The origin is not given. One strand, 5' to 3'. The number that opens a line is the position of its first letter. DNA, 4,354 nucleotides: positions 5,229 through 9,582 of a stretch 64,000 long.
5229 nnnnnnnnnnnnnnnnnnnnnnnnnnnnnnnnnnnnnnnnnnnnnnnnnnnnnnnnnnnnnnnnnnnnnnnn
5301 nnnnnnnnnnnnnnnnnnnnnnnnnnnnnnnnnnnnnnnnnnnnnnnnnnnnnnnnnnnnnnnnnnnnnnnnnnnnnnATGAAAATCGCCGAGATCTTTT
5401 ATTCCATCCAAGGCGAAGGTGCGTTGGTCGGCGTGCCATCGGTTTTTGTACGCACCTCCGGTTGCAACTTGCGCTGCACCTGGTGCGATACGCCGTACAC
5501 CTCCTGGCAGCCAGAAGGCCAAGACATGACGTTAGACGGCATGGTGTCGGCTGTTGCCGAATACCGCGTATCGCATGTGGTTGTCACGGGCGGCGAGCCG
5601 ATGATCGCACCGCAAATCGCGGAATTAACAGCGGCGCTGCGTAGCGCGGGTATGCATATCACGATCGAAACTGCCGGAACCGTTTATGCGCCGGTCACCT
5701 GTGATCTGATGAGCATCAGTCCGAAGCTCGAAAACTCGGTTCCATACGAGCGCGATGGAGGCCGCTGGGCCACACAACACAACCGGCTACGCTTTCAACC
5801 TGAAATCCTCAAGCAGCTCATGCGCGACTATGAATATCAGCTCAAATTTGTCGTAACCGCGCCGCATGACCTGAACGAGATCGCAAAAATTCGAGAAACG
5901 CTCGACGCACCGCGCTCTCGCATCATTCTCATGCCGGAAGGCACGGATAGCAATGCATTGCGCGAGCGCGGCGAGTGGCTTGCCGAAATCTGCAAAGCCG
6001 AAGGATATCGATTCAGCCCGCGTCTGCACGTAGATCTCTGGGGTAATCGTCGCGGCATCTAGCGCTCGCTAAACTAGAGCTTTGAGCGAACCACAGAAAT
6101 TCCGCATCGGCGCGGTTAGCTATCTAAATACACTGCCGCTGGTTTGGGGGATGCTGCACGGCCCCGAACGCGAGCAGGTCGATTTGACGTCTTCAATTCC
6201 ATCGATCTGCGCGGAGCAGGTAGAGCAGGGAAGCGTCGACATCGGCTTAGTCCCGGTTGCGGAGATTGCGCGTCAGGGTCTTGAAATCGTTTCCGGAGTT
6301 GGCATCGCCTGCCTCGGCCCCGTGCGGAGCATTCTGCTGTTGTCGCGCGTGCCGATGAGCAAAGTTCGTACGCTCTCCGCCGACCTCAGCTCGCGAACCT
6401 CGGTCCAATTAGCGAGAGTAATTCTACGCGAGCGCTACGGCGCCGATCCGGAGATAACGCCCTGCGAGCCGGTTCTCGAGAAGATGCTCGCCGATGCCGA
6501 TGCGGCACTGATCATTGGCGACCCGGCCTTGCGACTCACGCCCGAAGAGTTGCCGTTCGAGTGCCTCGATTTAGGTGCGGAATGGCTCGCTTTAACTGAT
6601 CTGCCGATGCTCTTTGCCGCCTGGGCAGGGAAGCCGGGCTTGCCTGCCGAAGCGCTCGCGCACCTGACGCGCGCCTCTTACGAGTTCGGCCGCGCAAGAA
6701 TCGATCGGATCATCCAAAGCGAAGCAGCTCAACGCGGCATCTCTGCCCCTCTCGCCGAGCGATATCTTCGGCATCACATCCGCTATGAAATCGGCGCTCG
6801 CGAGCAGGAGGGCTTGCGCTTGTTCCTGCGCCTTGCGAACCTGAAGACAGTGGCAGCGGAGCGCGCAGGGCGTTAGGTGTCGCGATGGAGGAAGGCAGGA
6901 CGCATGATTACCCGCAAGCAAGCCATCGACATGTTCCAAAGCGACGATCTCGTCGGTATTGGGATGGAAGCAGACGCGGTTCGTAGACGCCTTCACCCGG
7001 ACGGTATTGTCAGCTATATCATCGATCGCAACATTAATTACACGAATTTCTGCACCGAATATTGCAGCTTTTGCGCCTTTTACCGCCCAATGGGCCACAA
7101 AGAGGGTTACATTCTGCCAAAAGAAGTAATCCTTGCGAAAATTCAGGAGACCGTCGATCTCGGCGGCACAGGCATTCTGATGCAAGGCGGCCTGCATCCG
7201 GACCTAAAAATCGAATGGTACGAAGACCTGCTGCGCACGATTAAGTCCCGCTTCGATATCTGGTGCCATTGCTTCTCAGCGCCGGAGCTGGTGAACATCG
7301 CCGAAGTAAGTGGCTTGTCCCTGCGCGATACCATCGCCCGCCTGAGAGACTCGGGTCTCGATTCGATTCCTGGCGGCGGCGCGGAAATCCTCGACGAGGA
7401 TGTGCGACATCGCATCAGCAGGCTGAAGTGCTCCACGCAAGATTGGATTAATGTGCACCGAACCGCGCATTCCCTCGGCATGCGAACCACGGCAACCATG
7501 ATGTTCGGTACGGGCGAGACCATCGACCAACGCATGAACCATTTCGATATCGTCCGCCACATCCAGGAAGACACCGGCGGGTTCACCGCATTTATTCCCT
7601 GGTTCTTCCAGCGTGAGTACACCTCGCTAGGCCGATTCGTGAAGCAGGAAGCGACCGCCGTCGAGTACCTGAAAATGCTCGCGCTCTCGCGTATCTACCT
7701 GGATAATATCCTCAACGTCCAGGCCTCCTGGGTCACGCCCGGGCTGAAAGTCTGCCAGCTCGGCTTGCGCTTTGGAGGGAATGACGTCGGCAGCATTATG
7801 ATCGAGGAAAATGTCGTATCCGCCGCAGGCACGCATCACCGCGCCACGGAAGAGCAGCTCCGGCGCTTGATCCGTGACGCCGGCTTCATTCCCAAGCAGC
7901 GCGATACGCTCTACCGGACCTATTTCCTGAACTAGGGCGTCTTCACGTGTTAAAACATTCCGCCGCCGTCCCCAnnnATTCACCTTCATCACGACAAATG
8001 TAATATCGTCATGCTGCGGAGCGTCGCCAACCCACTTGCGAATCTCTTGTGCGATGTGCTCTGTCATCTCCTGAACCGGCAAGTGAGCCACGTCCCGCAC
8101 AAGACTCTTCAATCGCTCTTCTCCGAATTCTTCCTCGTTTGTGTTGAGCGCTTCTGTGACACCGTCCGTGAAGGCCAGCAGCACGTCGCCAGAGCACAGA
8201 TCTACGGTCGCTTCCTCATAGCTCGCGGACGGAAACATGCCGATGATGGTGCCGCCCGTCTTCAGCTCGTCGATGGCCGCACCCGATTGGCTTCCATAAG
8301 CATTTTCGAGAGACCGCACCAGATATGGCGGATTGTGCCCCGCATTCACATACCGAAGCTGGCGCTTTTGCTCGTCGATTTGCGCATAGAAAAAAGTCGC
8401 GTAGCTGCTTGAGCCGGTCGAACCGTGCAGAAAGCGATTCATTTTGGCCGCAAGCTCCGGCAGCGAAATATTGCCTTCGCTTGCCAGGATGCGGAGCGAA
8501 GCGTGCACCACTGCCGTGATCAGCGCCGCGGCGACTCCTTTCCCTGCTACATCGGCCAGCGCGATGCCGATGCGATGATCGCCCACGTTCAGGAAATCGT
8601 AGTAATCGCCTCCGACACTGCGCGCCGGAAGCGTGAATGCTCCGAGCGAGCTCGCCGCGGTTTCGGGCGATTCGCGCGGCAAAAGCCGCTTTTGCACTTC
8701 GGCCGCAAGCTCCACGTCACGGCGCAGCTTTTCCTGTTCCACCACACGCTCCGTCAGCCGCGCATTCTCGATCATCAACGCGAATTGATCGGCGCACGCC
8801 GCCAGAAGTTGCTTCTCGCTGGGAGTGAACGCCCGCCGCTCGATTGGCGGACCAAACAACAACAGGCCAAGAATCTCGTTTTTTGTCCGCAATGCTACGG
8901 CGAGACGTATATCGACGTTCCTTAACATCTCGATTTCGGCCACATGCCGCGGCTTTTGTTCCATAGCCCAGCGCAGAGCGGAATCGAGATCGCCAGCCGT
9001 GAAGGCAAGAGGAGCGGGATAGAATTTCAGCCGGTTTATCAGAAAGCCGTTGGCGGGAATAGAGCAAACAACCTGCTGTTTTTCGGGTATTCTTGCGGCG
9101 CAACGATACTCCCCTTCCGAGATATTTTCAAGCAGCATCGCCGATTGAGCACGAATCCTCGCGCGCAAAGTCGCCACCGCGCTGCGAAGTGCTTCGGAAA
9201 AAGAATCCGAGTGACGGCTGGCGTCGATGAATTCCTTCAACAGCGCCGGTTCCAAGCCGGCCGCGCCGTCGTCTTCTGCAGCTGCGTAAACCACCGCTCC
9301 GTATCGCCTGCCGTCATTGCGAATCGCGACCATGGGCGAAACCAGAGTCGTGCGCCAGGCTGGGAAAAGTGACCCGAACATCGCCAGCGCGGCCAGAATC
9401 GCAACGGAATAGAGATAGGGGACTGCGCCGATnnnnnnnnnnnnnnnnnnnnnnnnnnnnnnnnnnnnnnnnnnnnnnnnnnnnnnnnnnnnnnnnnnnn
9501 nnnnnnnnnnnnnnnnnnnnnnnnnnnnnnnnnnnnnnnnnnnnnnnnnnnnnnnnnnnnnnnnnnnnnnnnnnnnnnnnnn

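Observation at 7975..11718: In-frame fusion of an orphan MacB/FtsX-type (ADOP) permease to cytoplasmic GAF and PP2C/SpoIIE phosphatase domains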

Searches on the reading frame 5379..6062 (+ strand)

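Call 12: search_protein_families(library=pfam, proteins=[window:5379-6062:+], max_evalue=0.001)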
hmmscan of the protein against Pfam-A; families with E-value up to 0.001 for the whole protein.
window:5379-6062:+ (227 aa): 2 families
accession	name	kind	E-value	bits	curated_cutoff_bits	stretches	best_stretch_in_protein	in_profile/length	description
PF04055.27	Radical_SAM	-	2.8e-15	57.3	29.5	1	25-105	3-91/166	Radical SAM superfamily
PF13353.11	Fer4_12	-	4e-06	27.6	22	1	11-92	2-82/137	4Fe-4S single cluster domain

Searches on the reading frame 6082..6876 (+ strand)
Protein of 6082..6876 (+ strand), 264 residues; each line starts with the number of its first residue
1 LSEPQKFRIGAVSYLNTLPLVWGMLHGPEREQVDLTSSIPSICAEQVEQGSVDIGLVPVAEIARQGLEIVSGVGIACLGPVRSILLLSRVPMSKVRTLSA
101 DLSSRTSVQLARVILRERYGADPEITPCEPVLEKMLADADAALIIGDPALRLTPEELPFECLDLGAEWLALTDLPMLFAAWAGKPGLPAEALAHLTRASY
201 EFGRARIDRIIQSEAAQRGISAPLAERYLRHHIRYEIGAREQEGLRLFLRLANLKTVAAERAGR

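Call 12: search_protein_families(library=pfam, proteins=[window:6082-6876:+], max_evalue=0.001)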
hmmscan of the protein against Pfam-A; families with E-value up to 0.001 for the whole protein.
window:6082-6876:+ (264 aa): 1 family
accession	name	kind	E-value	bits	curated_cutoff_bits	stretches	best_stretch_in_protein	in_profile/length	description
PF02621.19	VitK2_biosynth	-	3e-50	171.5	26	1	8-252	2-250/252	Menaquinone biosynthesis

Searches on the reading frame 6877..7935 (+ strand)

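Call 12: search_protein_families(library=pfam, proteins=[window:6877-7935:+], max_evalue=0.001)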
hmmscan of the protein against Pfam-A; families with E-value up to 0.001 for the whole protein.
window:6877-7935:+ (352 aa): 2 families
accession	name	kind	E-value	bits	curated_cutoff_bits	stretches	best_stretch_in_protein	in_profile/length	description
PF19288.4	CofH_C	-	4.3e-41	140.1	27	1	235-348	3-118/125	CofH/MqnC C-terminal region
PF04055.27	Radical_SAM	-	3e-23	83.2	29.5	1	53-224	1-164/166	Radical SAM superfamily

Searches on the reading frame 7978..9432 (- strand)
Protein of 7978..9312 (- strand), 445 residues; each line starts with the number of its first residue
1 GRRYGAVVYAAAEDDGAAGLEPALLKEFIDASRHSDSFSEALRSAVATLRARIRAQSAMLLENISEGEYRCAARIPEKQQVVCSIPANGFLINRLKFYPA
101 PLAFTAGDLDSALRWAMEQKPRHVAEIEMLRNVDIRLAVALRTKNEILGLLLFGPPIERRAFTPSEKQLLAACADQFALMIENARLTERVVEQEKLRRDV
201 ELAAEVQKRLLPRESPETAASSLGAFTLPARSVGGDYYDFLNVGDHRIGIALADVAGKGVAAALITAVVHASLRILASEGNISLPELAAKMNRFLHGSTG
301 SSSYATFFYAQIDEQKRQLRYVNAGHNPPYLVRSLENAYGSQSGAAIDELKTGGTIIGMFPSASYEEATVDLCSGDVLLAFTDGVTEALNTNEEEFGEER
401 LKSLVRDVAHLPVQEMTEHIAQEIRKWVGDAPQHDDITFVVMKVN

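Call 30: search_protein_representatives(protein=window:7978-9312:-)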
Query: 445 residues. Proteins with E-value up to 0.001 (for the whole library): 104258; up to 1e-10: 61160; up to 1e-30: 9609. The best 150 are listed.
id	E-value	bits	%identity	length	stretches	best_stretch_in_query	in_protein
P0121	5.0e-160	549.3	62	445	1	15-444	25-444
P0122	1.5e-153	527.9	60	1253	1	20-444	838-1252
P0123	5.5e-151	519.5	60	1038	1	14-444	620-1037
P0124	1.7e-147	508.0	58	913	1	14-444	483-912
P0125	8.8e-147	505.7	60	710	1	20-444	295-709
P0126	7.2e-146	502.6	57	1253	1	26-444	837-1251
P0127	7.9e-135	466.3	52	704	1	12-444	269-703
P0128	2.1e-133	461.6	55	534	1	11-444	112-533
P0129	3.9e-131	454.1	51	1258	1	22-444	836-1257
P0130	8.9e-130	449.7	53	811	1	15-445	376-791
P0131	2.0e-128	445.2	55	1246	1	23-444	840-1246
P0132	4.0e-127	440.9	55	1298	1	10-442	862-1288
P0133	3.2e-126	437.9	53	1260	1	24-444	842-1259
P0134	2.4e-123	428.5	54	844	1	7-444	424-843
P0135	4.3e-122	424.3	52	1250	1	21-444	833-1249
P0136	5.0e-120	417.6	50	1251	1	20-444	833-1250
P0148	1.4e-87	310.7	42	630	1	21-444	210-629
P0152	4.1e-86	305.9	44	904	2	27-343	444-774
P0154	1.7e-85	303.8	46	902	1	84-444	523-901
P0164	5.3e-83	295.6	41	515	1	14-443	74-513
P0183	4.2e-76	272.9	45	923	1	129-444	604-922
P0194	7.0e-73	262.3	45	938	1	125-444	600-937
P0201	6.2e-71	255.9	42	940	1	124-443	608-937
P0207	5.4e-70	252.8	45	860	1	137-444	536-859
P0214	3.6e-69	250.0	39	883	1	56-443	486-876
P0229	3.5e-67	243.5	37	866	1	44-444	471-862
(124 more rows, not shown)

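Call 31: search_protein_families(library=pfam, proteins=[P0152, P0154, P0183, P0194, P0201, P0207, P0214, P0229, P0148, P0164], max_evalue=0.001)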
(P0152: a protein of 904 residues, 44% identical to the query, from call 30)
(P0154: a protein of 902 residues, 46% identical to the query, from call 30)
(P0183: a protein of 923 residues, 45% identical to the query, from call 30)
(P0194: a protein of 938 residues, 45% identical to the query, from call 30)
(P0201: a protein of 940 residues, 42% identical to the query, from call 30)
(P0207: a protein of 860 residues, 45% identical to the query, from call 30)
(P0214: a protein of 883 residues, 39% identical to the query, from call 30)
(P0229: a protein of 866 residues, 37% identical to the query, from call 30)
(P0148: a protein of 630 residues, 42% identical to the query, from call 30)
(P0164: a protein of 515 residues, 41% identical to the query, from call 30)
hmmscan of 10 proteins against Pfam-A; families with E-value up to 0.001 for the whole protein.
P0152 (904 aa): 5 families
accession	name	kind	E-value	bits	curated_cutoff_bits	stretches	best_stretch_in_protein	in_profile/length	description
PF07228.17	SpoIIE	-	7.2e-47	160.2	25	2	677-786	1-109/192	Stage II sporulation protein E (SpoIIE)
PF13180.12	PDZ_2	-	2.2e-07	31.5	27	1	35-109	2-78/80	PDZ domain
PF01590.32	GAF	-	3.6e-06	28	22.4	1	455-614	2-133/133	GAF domain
PF17820.7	PDZ_6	-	3.5e-05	23.9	27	1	48-93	1-47/54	PDZ domain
PF00595.29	PDZ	-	4e-05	24.4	23.2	1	39-86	19-66/81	PDZ domain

P0154 (902 aa): 6 families
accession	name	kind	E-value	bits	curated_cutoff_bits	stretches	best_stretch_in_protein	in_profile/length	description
PF07228.17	SpoIIE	-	3.3e-45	154.8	25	2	685-774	3-91/192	Stage II sporulation protein E (SpoIIE)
PF13180.12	PDZ_2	-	8.3e-08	32.8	27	1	45-108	12-76/80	PDZ domain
PF13492.12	GAF_3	-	3.2e-07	31.3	27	1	465-622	2-129/129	GAF domain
PF01590.32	GAF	-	8.9e-06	26.7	22.4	1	465-620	2-133/133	GAF domain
PF13185.12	GAF_2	-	0.00017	22.3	28.6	1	563-621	80-136/136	GAF domain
PF00595.29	PDZ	-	0.00057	20.6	23.2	0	45-81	25-62/81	PDZ domain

P0183 (923 aa): 4 families
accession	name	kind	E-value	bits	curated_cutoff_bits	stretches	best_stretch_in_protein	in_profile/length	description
PF07228.17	SpoIIE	-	4e-46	157.8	25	1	721-922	3-191/192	Stage II sporulation protein E (SpoIIE)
PF13492.12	GAF_3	-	2e-10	41.6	27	1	569-658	42-129/129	GAF domain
PF01590.32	GAF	-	4e-06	27.8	22.4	1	474-656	2-133/133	GAF domain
PF13185.12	GAF_2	-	5.4e-06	27.1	28.6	1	601-657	81-136/136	GAF domain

P0194 (938 aa): 4 families
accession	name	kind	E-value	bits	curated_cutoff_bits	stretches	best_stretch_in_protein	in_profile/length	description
PF07228.17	SpoIIE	-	5.5e-46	157.4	25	1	720-937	2-191/192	Stage II sporulation protein E (SpoIIE)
PF13492.12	GAF_3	-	5e-08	33.8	27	1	570-657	43-128/129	GAF domain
PF01590.32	GAF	-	1.6e-06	29.1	22.4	1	472-656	2-133/133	GAF domain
PF13185.12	GAF_2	-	5.9e-06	27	28.6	1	602-657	82-136/136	GAF domain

P0201 (940 aa): 4 families
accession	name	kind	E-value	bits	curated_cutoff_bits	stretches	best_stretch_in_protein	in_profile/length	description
PF07228.17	SpoIIE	-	2e-50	171.9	25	1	729-937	2-190/192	Stage II sporulation protein E (SpoIIE)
PF13185.12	GAF_2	-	8e-09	36.3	28.6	1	610-666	81-136/136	GAF domain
PF01590.32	GAF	-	6.2e-08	33.7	22.4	1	469-665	1-133/133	GAF domain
PF13492.12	GAF_3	-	1.4e-07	32.4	27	1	610-666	73-128/129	GAF domain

P0207 (860 aa): 3 families
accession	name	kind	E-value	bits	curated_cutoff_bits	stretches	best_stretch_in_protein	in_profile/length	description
PF07228.17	SpoIIE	-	9.5e-46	156.6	25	1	645-860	3-192/192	Stage II sporulation protein E (SpoIIE)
PF13492.12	GAF_3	-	7.6e-06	26.8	27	1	467-582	9-129/129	GAF domain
PF01590.32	GAF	-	0.00081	20.4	22.4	0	515-580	62-133/133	GAF domain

P0214 (883 aa): 4 families
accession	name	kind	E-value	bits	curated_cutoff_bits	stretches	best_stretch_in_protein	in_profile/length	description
PF07228.17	SpoIIE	-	1.2e-46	159.6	25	1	671-877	2-191/192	Stage II sporulation protein E (SpoIIE)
PF13492.12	GAF_3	-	2.1e-11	44.8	27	1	470-605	5-129/129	GAF domain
PF01590.32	GAF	-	1e-06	29.8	22.4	1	468-603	3-133/133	GAF domain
PF13185.12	GAF_2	-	1.8e-05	25.4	28.6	1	550-604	83-136/136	GAF domain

P0229 (866 aa): 5 families
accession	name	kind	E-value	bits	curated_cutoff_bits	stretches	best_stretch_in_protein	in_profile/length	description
PF07228.17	SpoIIE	-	5.2e-51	173.8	25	1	669-862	2-191/192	Stage II sporulation protein E (SpoIIE)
PF13185.12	GAF_2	-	6.3e-10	39.8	28.6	1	464-602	3-136/136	GAF domain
PF01590.32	GAF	-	2.3e-06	28.6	22.4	1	467-601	4-133/133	GAF domain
PF13492.12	GAF_3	-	1.6e-05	25.7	27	1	546-603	73-129/129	GAF domain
PF17820.7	PDZ_6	-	0.00051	20.2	27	0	63-92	11-37/54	PDZ domain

P0148 (630 aa): 5 families
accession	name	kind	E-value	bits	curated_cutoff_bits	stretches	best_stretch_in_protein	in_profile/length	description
PF07228.17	SpoIIE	-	3.5e-50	171.1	25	1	437-629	2-191/192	Stage II sporulation protein E (SpoIIE)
PF02687.27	FtsX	-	8e-14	52.2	25.5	1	57-167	2-117/120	FtsX-like permease C-terminal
PF13492.12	GAF_3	-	4e-09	37.4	27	1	227-375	2-129/129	GAF domain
PF01590.32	GAF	-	6.3e-08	33.7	22.4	1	228-367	3-127/133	GAF domain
PF13185.12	GAF_2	-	1.1e-07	32.5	28.6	1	226-374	3-136/136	GAF domain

P0164 (515 aa): 4 families
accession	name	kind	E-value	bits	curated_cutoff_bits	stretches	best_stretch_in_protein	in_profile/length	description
PF07228.17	SpoIIE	-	4.9e-48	164.1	25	1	317-513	5-190/192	Stage II sporulation protein E (SpoIIE)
PF13492.12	GAF_3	-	4.2e-08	34.1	27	1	192-252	70-129/129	GAF domain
PF13185.12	GAF_2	-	2.7e-07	31.3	28.6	1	95-251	3-136/136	GAF domain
PF01590.32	GAF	-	3.1e-07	31.4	22.4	1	99-250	5-133/133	GAF domain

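Call 39: search_solved_structures(query=window:7978-9312:-, max_evalue=0.001)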
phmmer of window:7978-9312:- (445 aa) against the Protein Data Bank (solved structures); distinct sequences matched with E-value up to 0.001: 7.
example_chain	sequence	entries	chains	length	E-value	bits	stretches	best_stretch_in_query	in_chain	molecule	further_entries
6k4e_A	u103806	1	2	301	4.4e-13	52.1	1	187-441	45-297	Putative serine phosphatase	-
3es2_A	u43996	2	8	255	3.3e-12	49.2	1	196-390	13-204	Probable two-component response regulator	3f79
3eq2_A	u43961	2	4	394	5e-12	48.6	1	194-390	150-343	Probable two-component response regulator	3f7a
3ke6_A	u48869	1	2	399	2.3e-11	46.4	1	231-388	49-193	Protein Rv1364c/MT1410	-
5mqh_A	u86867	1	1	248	1e-05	27.9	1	232-444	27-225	Serine phosphatase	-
3t91_A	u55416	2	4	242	4.6e-05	25.7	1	232-444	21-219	Stage II sporulation protein E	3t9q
5ucg_A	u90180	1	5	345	0.00012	24.3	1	232-444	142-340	Stage II sporulation protein E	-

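Call 52: predict_structure(alignment_id=A2)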
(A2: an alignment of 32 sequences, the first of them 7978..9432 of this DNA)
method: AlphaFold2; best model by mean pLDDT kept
length: 485 residues; sequences in the alignment: 32
mean_pLDDT: 74.1   pTM: 0.50
mean pLDDT of the five models: 74.1, 72.9, 72.2, 66.7, 65.8
residues with pLDDT >= 90: 96; 70-90: 234; 50-70: 93; < 50: 62
segments of 3 or more residues with pLDDT < 50: 24-62, 228-233, 379-383, 425-435
pLDDT, mean of each block of 10 residues (from residue 1): 75 73 43 26 24 30 54 62 85 92 82 79 85 87 90 94 93 93 85 92 87 80 57 55 69 69 77 74 68 71 74 75 83 80 79 87 84 67 72 82 87 90 55 58 87 89 78 71 89
secondary structure, 60 per line:
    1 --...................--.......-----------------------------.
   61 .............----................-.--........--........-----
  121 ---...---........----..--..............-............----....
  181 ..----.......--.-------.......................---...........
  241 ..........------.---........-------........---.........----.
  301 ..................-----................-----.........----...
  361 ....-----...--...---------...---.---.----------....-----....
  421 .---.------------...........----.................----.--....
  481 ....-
elements in order: H3-21 H24-30 H60-73 H78-93 E98-105 E108-115 E124-126 H130-137 H146-159 H161-172 E177-182 E187-193 H204-226 H230-250 E261-268 E276-283 E287-295 H300-318 H324-339 E345-353 E358-364 E370-372 E387-389 E408-411 E417-421 H438-448 H453-469 E477-484

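Call 54: fold_search(model_id=the predicted structure, library=pdb)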
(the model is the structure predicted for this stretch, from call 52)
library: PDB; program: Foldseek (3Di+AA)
matches with E <= 10: 1004; with E <= 0.001: 357
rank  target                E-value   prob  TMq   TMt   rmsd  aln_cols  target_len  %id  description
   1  3f79_F                2.1e-15  1.00  0.40  0.78   4.6       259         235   24  Structure of pseudo-centered cell crystal form of the C-terminal phosphatase domain of P. aeruginosa RssB (released 2009-11-24)
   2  3f79_D                2.8e-15  1.00  0.40  0.79   4.3       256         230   24  Structure of pseudo-centered cell crystal form of the C-terminal phosphatase domain of P. aeruginosa RssB (released 2009-11-24)
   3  3f7a_B                3.5e-15  1.00  0.42  0.52   8.8       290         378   23  Structure of Orthorhombic crystal form of Pseudomonas aeruginosa RssB (released 2009-11-24)
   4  3f79_C                5.1e-15  1.00  0.40  0.79   4.4       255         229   24  Structure of pseudo-centered cell crystal form of the C-terminal phosphatase domain of P. aeruginosa RssB (released 2009-11-24)
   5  3eq2_B                1.1e-14  1.00  0.41  0.52  10.0       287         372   24  Structure of Hexagonal Crystal form of Pseudomonas aeruginosa RssB (released 2009-10-20)
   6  3f79_B                1.3e-14  1.00  0.39  0.77   4.6       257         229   24  Structure of pseudo-centered cell crystal form of the C-terminal phosphatase domain of P. aeruginosa RssB (released 2009-11-24)
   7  3eq2_A                5.6e-14  1.00  0.40  0.51  14.7       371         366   19  Structure of Hexagonal Crystal form of Pseudomonas aeruginosa RssB (released 2009-10-20)
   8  3f79_E                9.3e-14  1.00  0.39  0.75   4.6       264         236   25  Structure of pseudo-centered cell crystal form of the C-terminal phosphatase domain of P. aeruginosa RssB (released 2009-11-24)
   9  3es2_A                1.1e-13  1.00  0.40  0.80   4.1       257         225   22  Structure of the C-terminal phosphatase domain of P. aeruginonsa RssB (released 2009-10-20)
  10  3ke6_B                5.2e-13  1.00  0.39  0.53   3.0       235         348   25  The crystal structure of the RsbU and RsbW domains of Rv1364c from Mycobacterium tuberculosis (released 2010-11-10)
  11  3f7a_A                6.2e-13  1.00  0.38  0.49  11.4       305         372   23  Structure of Orthorhombic crystal form of Pseudomonas aeruginosa RssB (released 2009-11-24)
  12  3ke6_A                7.3e-13  1.00  0.39  0.53   2.9       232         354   25  The crystal structure of the RsbU and RsbW domains of Rv1364c from Mycobacterium tuberculosis (released 2010-11-10)
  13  3f79_A                2.1e-12  1.00  0.39  0.80   4.1       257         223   24  Structure of pseudo-centered cell crystal form of the C-terminal phosphatase domain of P. aeruginosa RssB (released 2009-11-24)
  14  3es2_B                6.0e-12  1.00  0.37  0.79   5.6       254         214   22  Structure of the C-terminal phosphatase domain of P. aeruginonsa RssB (released 2009-10-20)
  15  6k4e_A                1.2e-11  1.00  0.42  0.79   3.9       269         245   23  SiaA-PP2C domain of Pseudomonas aeruginosa (released 2019-06-26)
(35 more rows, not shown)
